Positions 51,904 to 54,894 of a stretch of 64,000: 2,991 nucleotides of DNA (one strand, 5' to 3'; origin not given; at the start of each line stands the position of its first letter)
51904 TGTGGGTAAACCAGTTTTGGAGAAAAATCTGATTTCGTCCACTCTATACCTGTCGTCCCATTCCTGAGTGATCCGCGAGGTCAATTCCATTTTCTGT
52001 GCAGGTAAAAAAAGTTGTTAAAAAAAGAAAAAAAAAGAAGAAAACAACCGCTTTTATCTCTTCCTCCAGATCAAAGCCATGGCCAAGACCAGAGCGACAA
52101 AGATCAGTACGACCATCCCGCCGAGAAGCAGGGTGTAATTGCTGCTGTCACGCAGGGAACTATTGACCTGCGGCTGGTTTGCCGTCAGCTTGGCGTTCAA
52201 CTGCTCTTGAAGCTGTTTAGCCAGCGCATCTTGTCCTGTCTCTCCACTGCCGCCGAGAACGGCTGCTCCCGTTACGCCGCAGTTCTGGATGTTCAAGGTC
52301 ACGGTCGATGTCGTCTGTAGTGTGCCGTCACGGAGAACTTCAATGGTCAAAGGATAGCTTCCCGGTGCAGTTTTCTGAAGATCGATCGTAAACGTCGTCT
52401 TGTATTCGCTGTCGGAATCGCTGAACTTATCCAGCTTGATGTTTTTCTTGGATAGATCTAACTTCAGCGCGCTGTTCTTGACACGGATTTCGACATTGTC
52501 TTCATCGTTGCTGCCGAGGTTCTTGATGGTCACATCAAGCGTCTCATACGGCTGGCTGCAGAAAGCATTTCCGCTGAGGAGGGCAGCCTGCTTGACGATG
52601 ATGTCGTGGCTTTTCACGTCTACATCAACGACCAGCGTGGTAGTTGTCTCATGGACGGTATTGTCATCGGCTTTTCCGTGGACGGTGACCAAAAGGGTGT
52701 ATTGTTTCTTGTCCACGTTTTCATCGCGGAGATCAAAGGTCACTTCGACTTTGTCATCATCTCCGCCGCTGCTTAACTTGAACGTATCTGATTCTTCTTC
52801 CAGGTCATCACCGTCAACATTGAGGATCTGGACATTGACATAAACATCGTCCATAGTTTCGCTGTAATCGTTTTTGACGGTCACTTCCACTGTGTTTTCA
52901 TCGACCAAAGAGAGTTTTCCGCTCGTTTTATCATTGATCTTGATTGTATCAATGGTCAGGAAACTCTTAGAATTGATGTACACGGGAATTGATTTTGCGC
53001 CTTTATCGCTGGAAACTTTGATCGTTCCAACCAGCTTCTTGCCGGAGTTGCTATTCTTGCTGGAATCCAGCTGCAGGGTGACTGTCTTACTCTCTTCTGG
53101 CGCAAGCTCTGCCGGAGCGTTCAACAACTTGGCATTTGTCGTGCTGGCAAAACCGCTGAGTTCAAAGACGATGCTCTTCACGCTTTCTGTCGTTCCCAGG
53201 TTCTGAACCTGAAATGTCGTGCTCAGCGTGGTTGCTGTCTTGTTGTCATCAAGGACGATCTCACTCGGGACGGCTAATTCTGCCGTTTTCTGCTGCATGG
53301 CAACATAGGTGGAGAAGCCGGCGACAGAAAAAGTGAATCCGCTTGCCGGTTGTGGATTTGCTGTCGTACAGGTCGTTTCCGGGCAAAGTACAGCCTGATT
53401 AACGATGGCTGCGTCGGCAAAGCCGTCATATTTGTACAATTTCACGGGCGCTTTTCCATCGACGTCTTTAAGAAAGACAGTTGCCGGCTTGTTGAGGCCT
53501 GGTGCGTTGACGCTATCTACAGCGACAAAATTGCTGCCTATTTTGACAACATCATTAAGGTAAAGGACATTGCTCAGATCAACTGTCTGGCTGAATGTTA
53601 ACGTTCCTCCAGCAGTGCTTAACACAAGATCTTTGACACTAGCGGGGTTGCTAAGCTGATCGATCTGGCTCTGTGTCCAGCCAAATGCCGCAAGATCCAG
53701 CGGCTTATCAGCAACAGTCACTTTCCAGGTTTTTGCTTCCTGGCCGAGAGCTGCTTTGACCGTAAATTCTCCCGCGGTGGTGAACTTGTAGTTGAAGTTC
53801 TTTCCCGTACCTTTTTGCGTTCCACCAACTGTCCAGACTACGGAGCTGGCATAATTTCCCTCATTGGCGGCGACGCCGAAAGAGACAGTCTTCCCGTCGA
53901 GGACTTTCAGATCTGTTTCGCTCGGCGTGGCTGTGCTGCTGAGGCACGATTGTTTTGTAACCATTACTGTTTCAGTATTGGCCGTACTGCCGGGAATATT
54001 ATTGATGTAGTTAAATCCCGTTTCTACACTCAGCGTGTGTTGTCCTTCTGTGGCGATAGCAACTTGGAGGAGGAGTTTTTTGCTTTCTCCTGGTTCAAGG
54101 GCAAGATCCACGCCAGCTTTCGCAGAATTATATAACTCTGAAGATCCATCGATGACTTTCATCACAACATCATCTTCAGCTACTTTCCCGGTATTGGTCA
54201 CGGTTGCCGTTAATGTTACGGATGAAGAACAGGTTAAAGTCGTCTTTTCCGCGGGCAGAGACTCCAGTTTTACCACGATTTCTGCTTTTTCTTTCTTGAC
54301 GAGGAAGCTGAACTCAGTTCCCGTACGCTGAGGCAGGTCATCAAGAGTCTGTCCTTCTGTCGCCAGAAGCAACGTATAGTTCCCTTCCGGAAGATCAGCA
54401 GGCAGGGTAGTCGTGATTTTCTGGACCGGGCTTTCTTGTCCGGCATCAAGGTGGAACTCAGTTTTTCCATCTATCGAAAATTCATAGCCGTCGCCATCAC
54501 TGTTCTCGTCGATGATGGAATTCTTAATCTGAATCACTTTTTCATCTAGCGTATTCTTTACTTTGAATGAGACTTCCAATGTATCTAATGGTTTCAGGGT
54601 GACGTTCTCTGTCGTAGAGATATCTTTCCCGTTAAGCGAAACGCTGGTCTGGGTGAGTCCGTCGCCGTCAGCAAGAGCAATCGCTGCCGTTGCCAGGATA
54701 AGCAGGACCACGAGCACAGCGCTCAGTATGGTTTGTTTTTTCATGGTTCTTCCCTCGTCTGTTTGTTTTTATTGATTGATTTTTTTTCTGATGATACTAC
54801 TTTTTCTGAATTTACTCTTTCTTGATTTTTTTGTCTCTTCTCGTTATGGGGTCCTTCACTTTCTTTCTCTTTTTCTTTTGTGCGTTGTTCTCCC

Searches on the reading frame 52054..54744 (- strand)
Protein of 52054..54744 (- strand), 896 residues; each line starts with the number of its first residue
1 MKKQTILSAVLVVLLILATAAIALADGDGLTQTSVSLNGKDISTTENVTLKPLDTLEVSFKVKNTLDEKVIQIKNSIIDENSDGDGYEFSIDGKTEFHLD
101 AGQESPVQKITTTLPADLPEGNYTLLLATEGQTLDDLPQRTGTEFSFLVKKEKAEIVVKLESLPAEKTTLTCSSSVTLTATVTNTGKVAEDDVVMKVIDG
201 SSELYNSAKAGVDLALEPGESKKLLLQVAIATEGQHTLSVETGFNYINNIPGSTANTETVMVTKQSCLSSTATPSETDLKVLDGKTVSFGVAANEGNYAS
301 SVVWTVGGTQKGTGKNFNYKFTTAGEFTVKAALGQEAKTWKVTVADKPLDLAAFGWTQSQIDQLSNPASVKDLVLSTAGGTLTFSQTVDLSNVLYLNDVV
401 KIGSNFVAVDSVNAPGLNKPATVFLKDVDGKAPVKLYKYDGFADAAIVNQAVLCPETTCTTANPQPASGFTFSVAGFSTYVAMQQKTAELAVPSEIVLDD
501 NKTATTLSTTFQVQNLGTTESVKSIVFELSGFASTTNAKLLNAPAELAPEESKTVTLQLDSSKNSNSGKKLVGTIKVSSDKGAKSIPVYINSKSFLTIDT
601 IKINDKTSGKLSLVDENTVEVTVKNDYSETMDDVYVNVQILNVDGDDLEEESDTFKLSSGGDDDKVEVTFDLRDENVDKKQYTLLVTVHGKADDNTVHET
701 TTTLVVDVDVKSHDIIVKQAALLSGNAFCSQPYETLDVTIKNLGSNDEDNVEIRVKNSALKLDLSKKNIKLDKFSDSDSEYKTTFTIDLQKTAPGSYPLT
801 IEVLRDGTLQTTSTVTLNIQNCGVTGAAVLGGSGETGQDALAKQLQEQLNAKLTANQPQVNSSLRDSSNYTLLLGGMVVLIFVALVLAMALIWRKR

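Call 14: search_protein_families(library=pfam, proteins=[window:52054-54744:-])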
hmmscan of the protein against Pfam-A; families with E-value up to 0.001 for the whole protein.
window:52054-54744:- (896 aa): 1 family
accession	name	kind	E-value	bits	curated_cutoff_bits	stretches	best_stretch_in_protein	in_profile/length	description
PF07705.17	CARDB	-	1.2e-05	25.9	22.7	0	166-241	11-82/101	CARDB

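Call 15: find_related_loci(query=window:52054-54744:-, collection=genome_contigs, flank=10000)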
Query window:52054-54744:- (896 aa) in genome_contigs; peptide patterns used: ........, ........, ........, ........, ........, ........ (x = any residue, [..] = any of these).
81 stretches matched a pattern; 4 encode a relative of the query (tblastn E <= 1e-3); 4 distinct loci.
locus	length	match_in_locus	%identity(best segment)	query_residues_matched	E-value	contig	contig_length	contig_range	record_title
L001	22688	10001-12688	91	1-896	0e+0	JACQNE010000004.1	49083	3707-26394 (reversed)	MAG: Candidatus Woesearchaeota archaeon isolate NC_groundwater_1247_Ag_S-0.1um_44_80 S_p1_S3_coassembly_k141_304414, who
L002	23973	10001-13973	69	1-896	0e+0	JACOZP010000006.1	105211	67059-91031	MAG: Candidatus Woesearchaeota archaeon isolate NC_groundwater_208_Ag_S-0.1um_42_19 S4_GD2017_2_S1_scaffold_71, whole ge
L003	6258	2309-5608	42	30-896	1e-78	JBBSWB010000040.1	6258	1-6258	MAG: Nanoarchaeota archaeon isolate H41-bin204_1 H41_bin204_1_000000000040, whole genome shotgun sequence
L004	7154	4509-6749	40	1-890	4e-77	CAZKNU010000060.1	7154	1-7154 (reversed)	MAG TPA_asm: uncultured Methanosarcinales archaeon isolate binchicken_co191_55 genome assembly, contig: NODE_8653_length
